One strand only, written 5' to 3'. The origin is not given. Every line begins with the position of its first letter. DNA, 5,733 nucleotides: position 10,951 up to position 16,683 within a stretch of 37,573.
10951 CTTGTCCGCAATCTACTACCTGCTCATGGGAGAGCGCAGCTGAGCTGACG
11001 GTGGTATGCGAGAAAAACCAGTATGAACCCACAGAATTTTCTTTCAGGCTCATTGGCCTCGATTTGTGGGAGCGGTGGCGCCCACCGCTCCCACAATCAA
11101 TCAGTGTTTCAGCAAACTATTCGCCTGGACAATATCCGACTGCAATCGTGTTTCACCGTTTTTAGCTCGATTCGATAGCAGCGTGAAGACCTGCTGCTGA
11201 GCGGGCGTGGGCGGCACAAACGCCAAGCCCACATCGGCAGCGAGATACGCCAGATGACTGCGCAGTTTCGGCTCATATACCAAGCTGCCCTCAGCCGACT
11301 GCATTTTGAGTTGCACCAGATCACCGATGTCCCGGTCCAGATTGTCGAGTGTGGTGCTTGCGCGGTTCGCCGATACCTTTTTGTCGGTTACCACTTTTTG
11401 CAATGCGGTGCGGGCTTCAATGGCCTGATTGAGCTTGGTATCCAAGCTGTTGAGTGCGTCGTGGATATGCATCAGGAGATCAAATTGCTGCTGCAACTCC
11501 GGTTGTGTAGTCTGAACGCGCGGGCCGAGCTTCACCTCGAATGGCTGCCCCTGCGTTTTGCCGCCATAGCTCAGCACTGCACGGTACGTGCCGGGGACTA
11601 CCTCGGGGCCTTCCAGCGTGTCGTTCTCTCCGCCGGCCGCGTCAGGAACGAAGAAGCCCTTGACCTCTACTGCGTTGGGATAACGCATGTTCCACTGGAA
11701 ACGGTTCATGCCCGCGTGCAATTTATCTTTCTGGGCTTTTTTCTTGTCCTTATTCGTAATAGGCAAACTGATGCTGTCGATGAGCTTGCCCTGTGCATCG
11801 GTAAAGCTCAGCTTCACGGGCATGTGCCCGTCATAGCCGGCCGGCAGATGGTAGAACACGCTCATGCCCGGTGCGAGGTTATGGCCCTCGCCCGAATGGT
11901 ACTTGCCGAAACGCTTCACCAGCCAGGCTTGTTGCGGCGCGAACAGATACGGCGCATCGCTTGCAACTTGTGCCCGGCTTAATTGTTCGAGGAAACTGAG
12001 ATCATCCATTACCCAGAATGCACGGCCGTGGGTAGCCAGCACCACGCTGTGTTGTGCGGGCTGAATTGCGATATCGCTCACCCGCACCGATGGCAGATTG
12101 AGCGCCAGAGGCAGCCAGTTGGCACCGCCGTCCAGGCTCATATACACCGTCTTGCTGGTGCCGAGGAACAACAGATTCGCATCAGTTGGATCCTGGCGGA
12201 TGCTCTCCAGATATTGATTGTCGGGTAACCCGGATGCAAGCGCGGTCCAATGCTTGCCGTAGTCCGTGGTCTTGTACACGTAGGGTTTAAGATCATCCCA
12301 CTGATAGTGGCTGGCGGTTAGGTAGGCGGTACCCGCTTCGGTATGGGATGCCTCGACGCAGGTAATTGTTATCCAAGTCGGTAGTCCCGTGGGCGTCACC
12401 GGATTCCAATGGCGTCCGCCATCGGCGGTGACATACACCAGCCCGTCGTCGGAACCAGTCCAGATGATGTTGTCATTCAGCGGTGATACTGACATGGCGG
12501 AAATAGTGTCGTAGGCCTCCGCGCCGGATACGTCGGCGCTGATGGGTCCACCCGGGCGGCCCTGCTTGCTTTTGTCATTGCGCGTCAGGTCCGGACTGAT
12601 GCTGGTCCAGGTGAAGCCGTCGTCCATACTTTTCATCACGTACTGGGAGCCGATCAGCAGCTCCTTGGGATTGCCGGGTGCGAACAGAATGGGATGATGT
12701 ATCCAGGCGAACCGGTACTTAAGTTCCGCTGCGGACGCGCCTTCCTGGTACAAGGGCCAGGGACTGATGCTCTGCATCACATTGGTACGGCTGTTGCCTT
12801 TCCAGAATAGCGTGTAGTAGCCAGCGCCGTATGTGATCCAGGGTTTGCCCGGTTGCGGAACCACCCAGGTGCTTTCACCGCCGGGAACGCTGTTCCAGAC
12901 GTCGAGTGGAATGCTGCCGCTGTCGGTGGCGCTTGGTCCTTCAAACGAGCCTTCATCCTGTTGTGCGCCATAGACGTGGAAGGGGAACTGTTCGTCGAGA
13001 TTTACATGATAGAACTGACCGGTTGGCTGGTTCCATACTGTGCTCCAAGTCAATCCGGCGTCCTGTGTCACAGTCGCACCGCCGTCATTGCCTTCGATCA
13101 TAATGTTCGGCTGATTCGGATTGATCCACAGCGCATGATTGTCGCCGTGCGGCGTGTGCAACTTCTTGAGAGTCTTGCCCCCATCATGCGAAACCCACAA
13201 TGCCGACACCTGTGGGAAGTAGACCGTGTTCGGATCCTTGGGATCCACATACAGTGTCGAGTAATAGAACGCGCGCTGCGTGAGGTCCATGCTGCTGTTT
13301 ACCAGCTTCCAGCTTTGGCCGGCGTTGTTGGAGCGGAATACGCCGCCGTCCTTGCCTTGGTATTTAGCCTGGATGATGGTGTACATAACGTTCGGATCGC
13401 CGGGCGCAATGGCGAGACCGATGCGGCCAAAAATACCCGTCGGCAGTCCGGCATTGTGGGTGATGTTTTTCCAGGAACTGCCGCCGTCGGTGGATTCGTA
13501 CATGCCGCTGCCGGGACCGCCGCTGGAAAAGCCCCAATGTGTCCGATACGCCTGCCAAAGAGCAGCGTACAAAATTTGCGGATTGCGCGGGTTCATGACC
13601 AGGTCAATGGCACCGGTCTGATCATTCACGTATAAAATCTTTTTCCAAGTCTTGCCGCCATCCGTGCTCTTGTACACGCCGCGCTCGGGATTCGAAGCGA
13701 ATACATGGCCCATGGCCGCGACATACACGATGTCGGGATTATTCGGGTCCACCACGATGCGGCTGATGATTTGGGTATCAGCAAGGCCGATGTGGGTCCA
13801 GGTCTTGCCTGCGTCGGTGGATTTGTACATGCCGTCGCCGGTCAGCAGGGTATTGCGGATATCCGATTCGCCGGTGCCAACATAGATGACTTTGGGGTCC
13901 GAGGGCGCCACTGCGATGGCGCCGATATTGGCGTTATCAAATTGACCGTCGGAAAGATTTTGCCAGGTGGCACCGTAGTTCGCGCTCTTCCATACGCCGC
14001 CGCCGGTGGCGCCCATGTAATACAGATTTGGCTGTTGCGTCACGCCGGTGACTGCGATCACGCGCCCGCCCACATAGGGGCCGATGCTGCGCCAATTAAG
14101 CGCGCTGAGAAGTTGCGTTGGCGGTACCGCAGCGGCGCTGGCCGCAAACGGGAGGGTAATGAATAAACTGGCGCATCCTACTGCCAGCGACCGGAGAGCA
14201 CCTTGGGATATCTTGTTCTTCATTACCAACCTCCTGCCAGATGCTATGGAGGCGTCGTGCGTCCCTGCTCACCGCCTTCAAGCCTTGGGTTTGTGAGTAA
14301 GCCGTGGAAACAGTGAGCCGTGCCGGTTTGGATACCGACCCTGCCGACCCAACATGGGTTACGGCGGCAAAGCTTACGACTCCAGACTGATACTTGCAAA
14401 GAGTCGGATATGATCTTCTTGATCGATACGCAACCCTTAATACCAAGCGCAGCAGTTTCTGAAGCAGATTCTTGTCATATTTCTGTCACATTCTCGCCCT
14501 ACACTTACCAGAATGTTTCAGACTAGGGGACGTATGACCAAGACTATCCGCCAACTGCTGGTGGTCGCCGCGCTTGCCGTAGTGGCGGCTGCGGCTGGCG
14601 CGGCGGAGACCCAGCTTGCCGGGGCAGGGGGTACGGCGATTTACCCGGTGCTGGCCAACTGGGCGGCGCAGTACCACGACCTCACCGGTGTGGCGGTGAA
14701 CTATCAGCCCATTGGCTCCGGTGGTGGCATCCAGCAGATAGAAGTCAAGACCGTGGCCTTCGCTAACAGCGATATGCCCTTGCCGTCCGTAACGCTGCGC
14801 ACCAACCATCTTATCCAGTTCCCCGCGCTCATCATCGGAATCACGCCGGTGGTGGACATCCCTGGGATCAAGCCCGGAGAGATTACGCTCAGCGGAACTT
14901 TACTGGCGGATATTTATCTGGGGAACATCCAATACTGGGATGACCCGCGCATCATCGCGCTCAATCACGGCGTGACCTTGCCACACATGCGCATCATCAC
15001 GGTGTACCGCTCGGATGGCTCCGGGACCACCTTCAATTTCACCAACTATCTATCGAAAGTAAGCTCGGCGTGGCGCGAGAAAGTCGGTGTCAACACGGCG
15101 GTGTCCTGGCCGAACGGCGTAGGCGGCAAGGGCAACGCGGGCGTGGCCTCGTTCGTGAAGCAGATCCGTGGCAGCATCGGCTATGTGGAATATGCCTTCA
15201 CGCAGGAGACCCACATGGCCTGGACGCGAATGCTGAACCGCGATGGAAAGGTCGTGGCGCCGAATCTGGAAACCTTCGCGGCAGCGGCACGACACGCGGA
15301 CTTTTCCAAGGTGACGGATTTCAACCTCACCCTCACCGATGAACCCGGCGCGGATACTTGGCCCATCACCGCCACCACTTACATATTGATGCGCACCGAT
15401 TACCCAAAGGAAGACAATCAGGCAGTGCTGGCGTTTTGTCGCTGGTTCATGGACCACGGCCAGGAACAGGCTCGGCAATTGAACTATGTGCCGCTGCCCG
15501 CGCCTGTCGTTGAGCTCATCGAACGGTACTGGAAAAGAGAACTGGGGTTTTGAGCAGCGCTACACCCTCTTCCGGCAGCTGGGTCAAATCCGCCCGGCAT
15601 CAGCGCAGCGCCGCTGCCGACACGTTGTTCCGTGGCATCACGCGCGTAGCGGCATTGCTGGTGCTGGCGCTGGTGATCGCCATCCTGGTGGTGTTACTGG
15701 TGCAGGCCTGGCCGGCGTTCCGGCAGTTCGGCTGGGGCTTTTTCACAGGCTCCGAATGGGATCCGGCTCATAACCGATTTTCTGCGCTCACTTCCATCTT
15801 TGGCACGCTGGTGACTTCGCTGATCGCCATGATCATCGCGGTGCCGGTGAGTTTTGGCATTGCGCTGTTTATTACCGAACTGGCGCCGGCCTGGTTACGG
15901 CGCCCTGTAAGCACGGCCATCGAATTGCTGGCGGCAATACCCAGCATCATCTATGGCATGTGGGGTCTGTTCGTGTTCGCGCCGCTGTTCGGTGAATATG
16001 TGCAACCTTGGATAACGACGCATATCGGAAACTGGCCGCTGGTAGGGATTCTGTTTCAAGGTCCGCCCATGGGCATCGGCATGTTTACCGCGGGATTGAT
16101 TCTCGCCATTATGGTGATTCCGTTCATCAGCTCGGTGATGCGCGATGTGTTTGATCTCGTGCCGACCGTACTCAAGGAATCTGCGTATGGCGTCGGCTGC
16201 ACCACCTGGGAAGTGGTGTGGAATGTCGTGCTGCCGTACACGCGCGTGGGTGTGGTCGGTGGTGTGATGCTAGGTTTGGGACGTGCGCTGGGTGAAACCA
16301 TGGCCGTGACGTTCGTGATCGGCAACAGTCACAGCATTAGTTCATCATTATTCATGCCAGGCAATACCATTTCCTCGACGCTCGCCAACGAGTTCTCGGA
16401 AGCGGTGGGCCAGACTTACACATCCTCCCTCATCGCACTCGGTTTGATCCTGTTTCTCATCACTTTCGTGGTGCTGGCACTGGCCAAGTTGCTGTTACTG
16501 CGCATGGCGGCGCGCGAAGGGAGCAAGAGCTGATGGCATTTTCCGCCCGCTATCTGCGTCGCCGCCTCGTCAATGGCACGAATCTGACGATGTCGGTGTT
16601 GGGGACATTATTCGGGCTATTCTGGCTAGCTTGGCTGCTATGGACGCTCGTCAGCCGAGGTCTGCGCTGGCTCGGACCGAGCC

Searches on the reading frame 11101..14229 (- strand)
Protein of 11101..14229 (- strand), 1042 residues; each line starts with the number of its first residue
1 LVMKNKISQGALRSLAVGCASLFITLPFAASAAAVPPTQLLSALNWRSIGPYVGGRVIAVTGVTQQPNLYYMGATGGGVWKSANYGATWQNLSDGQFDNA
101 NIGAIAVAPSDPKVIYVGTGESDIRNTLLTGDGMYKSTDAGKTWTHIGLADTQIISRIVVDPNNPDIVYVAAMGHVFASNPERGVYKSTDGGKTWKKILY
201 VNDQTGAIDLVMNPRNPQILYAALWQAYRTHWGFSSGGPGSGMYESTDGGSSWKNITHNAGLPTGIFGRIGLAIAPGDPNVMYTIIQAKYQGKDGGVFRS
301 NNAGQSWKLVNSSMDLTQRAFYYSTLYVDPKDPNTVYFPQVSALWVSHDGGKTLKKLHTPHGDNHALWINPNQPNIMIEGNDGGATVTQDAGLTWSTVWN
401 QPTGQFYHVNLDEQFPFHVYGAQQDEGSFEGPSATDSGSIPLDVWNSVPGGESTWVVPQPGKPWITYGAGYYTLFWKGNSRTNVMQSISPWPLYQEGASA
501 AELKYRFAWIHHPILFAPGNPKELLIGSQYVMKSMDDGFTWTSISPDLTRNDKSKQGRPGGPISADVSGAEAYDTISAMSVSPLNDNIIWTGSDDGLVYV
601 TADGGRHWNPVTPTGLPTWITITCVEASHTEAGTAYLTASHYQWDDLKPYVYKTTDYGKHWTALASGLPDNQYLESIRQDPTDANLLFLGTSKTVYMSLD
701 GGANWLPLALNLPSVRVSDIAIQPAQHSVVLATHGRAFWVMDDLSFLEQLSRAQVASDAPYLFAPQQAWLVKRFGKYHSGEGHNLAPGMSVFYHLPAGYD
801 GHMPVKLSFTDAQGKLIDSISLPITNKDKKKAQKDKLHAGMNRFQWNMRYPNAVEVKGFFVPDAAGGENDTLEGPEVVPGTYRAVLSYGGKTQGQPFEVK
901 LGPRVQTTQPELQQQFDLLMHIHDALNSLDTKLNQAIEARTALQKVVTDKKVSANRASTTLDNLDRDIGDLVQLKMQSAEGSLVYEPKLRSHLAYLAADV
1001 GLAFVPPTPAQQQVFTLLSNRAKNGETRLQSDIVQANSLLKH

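Call 7: search_protein_families(library=pfam, proteins=[window:11101-14229:-], max_evalue=0.001)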
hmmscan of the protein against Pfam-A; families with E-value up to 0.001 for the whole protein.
window:11101-14229:- (1042 aa): 4 families
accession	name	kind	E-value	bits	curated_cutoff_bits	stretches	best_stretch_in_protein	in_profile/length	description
PF15902.12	Sortilin-Vps10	-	5.5e-34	118.2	33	3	134-260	3-116/446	Sortilin, neurotensin receptor 3,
PF02012.26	BNR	-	3.1e-10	38.9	27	0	186-197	1-12/12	BNR/Asp-box repeat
PF13088.12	BNR_2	-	1.2e-09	38.4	31.4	0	528-705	80-248/277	BNR repeat-like domain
PF15899.11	BNR_6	-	9.8e-07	28.7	27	0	135-147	2-14/14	BNR-Asp box repeat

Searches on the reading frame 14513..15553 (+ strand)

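Call 7: search_protein_families(library=pfam, proteins=[window:14513-15553:+], max_evalue=0.001)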
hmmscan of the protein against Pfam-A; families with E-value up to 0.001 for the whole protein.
window:14513-15553:+ (346 aa): 2 families
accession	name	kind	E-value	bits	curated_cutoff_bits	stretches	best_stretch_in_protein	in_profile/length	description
PF12849.12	PBP_like_2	-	3.2e-28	99.7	27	1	27-313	4-264/267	PBP superfamily domain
PF01547.30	SBP_bac_1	-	8.1e-10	39.6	26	1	54-314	17-302/307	Bacterial extracellular solute-binding protein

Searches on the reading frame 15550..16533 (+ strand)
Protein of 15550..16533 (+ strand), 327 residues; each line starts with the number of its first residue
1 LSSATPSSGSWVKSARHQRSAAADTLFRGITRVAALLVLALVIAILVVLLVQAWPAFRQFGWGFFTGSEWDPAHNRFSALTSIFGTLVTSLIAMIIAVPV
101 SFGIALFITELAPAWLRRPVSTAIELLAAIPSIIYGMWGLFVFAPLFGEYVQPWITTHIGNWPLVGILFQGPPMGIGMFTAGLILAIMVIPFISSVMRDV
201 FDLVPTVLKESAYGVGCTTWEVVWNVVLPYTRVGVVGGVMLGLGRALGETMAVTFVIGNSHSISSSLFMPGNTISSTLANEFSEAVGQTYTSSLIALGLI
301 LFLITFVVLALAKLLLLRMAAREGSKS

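Call 7: search_protein_families(library=pfam, proteins=[window:15550-16533:+], max_evalue=0.001)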
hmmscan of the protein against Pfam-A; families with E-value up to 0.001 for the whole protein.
window:15550-16533:+ (327 aa): 1 family
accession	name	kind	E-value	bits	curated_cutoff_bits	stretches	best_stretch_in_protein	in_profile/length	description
PF00528.27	BPD_transp_1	-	3.1e-12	47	26.4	1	105-319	5-182/184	Binding-protein-dependent transport system inner membrane component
